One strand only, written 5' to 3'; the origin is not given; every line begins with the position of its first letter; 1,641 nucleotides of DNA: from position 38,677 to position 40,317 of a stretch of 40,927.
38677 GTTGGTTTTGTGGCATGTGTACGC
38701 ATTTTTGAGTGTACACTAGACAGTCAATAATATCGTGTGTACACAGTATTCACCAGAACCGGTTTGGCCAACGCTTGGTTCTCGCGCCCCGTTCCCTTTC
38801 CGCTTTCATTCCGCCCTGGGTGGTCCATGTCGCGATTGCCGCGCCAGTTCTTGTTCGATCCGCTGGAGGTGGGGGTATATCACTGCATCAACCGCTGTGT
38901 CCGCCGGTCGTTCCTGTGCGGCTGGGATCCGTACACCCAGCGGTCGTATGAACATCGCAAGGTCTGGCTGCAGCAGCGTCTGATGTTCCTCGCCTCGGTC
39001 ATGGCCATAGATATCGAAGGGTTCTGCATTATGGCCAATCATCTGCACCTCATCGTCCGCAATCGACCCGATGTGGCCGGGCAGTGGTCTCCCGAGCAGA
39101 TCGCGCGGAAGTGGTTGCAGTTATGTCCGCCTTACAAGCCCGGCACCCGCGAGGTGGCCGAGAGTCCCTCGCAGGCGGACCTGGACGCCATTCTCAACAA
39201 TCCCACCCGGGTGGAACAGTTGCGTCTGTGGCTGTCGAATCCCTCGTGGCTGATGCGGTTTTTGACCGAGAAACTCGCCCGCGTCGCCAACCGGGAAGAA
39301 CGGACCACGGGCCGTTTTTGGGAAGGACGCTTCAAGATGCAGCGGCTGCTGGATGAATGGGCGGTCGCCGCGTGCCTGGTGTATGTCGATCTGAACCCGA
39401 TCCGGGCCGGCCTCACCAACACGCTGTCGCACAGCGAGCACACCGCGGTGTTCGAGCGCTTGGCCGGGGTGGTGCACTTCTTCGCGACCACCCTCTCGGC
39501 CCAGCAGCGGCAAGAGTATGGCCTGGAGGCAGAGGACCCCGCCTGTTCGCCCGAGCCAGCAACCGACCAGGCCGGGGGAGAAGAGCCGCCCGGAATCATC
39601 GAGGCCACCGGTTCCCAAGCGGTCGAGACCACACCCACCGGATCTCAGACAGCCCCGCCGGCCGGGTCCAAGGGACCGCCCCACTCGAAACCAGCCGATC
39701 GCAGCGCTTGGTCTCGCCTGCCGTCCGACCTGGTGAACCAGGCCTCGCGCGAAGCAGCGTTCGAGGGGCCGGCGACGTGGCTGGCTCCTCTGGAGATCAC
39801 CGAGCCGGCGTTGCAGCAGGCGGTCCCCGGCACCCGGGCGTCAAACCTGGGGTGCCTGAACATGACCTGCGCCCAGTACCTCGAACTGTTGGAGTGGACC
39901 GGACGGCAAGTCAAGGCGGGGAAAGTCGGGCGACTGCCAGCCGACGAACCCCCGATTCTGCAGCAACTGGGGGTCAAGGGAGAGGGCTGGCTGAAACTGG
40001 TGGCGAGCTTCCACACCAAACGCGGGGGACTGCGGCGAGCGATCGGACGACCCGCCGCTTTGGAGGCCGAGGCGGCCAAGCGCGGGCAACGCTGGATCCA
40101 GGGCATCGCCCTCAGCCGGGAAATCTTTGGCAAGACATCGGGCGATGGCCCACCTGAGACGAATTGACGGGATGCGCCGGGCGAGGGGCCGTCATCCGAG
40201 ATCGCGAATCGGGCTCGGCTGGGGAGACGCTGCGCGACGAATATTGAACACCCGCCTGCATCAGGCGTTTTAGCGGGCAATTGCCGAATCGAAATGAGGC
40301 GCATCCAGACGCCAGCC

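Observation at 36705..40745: Oppositely oriented arrays sharing an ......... core bracket the RAYT-like gene and the oxidase gene (candidate REP/BIME-like system)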

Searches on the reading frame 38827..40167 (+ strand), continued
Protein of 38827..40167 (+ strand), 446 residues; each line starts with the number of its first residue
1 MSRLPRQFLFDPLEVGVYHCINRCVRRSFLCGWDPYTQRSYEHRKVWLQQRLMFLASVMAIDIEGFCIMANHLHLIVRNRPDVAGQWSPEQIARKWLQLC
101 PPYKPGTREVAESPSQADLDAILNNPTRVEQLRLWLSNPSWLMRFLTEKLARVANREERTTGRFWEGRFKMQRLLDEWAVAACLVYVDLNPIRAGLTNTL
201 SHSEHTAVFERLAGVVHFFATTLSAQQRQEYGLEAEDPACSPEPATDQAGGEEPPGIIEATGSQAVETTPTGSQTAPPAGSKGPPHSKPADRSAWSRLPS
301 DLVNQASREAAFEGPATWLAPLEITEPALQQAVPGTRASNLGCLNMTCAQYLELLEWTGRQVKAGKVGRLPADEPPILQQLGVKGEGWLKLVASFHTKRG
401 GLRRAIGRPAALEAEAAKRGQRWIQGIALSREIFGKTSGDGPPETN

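Call 53: find_encoding_contigs(protein=P0123, flank=8000, max_places=8)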
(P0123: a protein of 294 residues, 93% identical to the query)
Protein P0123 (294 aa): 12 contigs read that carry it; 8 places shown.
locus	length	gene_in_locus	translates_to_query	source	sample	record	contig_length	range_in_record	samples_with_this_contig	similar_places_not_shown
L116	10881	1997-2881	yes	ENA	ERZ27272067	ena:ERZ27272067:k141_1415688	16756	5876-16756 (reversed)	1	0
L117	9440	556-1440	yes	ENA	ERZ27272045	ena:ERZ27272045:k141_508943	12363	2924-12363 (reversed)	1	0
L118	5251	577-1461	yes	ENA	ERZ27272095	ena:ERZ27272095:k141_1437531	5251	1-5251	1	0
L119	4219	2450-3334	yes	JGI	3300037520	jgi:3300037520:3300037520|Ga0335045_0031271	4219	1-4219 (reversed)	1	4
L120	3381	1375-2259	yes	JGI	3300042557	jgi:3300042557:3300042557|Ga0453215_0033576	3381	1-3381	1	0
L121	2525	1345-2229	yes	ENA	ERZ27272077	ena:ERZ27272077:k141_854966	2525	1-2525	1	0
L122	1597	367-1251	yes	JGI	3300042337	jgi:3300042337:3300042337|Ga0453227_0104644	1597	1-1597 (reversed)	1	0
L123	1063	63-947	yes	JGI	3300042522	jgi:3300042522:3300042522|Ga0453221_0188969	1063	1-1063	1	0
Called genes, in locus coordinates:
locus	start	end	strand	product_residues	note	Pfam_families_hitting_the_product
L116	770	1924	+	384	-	PF01261:AP_endonuc_2 (weak)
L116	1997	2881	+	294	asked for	PF01261:AP_endonuc_2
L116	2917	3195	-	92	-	PF02281:Dimer_Tnp_Tn5 (weak)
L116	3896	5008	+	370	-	PF08240:ADH_N, PF16912:Glu_dehyd_C, PF00107:ADH_zinc_N (weak)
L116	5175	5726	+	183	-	-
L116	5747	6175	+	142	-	PF13279:4HBT_2, PF03061:4HBT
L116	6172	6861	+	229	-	PF00005:ABC_tran, PF13304:AAA_21 (faint)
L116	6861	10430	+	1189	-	PF12704:MacB_PCD (faint), PF02687:FtsX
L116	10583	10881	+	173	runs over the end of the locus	-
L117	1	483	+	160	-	?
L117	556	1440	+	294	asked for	PF01261:AP_endonuc_2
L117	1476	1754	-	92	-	PF02281:Dimer_Tnp_Tn5 (weak)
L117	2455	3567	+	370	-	PF08240:ADH_N, PF16912:Glu_dehyd_C, PF00107:ADH_zinc_N (weak)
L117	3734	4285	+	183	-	-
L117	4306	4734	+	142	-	PF13279:4HBT_2, PF03061:4HBT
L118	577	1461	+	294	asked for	PF01261:AP_endonuc_2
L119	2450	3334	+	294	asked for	PF01261:AP_endonuc_2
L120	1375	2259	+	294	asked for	PF01261:AP_endonuc_2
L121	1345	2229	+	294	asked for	PF01261:AP_endonuc_2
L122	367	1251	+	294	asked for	PF01261:AP_endonuc_2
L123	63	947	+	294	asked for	PF01261:AP_endonuc_2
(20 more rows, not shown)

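Call 54: find_encoding_contigs(protein=P0127, flank=8000, max_places=5)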
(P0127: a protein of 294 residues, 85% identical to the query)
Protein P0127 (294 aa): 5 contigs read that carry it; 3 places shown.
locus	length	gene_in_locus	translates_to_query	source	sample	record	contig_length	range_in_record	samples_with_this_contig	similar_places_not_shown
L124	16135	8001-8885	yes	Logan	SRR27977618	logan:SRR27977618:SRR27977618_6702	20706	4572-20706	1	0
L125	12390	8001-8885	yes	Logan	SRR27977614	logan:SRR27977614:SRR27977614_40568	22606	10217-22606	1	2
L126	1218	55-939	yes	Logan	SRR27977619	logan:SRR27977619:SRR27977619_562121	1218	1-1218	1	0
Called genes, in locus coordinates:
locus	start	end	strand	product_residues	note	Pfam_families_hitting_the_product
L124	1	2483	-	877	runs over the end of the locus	PF13191:AAA_16, PF13401:AAA_22 (faint)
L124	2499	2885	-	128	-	PF00486:Trans_reg_C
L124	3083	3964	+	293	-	-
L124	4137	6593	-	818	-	PF14559:TPR_19 (faint), PF01435:Peptidase_M48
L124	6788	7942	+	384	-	PF01261:AP_endonuc_2 (weak)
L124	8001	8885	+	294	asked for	PF01261:AP_endonuc_2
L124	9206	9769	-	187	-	-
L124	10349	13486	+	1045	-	PF00069:Pkinase, PF07714:PK_Tyr_Ser-Thr, PF01636:APH (faint), PF03781:FGE-sulfatase, PF13385:Laminin_G_3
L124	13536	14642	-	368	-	-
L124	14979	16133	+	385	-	?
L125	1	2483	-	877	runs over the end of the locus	PF13191:AAA_16, PF13401:AAA_22 (faint)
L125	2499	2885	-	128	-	PF00486:Trans_reg_C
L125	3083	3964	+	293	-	-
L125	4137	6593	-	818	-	PF14559:TPR_19 (faint), PF01435:Peptidase_M48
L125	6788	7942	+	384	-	PF01261:AP_endonuc_2 (weak)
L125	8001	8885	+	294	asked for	PF01261:AP_endonuc_2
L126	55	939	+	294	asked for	PF01261:AP_endonuc_2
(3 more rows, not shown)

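Call 63: search_protein_families(library=pfam, alignment_id=A1, max_evalue=0.1)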
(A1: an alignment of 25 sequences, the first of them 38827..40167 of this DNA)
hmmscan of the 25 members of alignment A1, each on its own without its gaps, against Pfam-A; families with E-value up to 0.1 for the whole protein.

A. member 1, window:38827-40167:+ (446 aa): 2 families
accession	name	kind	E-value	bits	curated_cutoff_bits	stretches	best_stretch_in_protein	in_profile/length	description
PF17687.6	DUF5535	-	0.014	16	25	1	188-255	33-102/105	Family of unknown function (DUF5535)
PF01797.21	Y1_Tnp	-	0.081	13.5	23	0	48-83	28-63/121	Transposase IS200 like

B. families by the number of members that match (of 25 scanned): 6 families
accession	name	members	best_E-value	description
PF01797.21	Y1_Tnp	15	0.00033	Transposase IS200 like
PF17687.6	DUF5535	1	0.014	Family of unknown function (DUF5535)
PF21011.2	CetZ_C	1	0.014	Tubulin-like CetZ, C-terminal domain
PF22802.1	RsiG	1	0.025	RsiG-like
PF10617.14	DUF2474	1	0.068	Protein of unknown function (DUF2474)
PF16727.10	REV1_C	1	0.075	DNA repair protein REV1 C-terminal domain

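Call 90: search_dna_similar(query=window:38827-40164:+, collection=plasmids, mode=protein, max_rows=25)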
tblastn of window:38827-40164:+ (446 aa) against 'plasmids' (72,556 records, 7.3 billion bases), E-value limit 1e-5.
Records with a match: 15; places in all: 27; records where one place covers at least 80% of the query: 0.
Best place of each record, by identity: <60% 15.
By first word of the organism name: Pseudoalteromonas 7; Rhodospirillum 2; Photobacterium 1; Catenovulum 1; Vibrio 1; Saccharobesus 1; Aeromonas 1; Shewanella 1.
By predicted mobility (MOB-suite, as given by PLSDB): non-mobilizable 14; conjugative 1.
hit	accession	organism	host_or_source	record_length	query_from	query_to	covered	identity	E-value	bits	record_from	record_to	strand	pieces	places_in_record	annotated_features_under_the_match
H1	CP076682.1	Pseudoalteromonas shioyasakiensis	isolated microorganism,Ocean water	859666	5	435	66%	40.1%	7e-37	207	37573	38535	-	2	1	transposase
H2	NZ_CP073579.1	Photobacterium sp. GJ3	-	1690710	18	414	59%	43.5%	3e-42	227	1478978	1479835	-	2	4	record has no annotation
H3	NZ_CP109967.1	Catenovulum adriaticum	algae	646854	5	227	50%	43.9%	9e-51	192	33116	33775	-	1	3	transposase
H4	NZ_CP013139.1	Pseudoalteromonas sp. Bsw20308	seawater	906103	13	213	45%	46.0%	8e-43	169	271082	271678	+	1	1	transposase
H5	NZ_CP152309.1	Vibrio tritonius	-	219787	6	239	52%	39.1%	9e-39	157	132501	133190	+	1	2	hypothetical protein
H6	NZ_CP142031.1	Pseudoalteromonas sp. CuT4-3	whole organism,deep-sea sediment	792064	13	212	45%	45.5%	5e-48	184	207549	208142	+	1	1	transposase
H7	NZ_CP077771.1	Pseudoalteromonas shioyasakiensis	Haliotis discus hannai,plate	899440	5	212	47%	43.5%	9e-38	154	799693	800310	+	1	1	transposase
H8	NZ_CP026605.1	Saccharobesus litoralis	algae mud,microbial mat/biofilm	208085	14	212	45%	45.2%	1e-50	192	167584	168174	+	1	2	transposase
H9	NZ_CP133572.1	Pseudoalteromonas sp. HL-AS2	sediment core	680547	4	212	47%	43.1%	3e-47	181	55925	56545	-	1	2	transposase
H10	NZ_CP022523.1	Pseudoalteromonas sp. NC201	pure culture,sea water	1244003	14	212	45%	44.2%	3e-38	155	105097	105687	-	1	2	none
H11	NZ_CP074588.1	Pseudoalteromonas piscicida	mixed culture,water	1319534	14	212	45%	43.2%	2e-38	155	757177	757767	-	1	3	none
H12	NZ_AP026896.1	Aeromonas caviae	Microbe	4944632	18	214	44%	42.4%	3e-40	161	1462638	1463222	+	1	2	none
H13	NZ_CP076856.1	Shewanella decolorationis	sludge,sludge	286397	18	212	44%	41.2%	1e-41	165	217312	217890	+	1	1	hypothetical protein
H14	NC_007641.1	Rhodospirillum rubrum ATCC 11170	-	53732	19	197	40%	24.5%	5e-7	60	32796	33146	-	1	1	transposase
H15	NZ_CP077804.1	Rhodospirillum rubrum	cell culture,culture collection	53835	19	197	40%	24.5%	5e-7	60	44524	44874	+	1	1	transposase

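Call 91: search_protein_families(library=padloc, proteins=[window:38827-40167:+], max_evalue=0.001)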
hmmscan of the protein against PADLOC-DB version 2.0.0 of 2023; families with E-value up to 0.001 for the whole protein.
window:38827-40167:+ (446 aa): 0 families

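Call 92: search_protein_families(library=phrogs, proteins=[window:38827-40167:+], max_evalue=0.01)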
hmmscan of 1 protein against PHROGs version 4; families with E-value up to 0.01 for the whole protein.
window:38827-40167:+ (446 aa): 0 families

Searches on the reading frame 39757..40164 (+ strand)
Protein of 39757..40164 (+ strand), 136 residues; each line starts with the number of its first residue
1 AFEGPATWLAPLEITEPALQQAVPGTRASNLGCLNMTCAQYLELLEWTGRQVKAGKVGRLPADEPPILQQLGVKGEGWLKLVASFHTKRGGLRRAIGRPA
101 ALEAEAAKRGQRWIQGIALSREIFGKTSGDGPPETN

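Call 68: predict_structure(alignment_id=A7)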
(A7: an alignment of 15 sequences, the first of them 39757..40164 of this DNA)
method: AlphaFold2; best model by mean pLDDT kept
length: 136 residues; sequences in the alignment: 15
mean_pLDDT: 58.4   pTM: 0.40
mean pLDDT of the five models: 58.4, 55.9, 55.5, 54.9, 49.3
residues with pLDDT >= 90: 0; 70-90: 38; 50-70: 45; < 50: 53
segments of 3 or more residues with pLDDT < 50: 1-3, 9-31, 57-59, 94-98, 110-113, 125-136
pLDDT, mean of each block of 10 residues (from residue 1): 50 47 43 66 81 58 76 79 66 51 54 49 48 43
secondary structure, 60 per line:
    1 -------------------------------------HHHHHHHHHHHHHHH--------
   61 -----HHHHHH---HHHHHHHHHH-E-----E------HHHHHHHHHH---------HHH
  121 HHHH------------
elements in order: H38-52 H66-71 H75-84 H99-108 H118-124
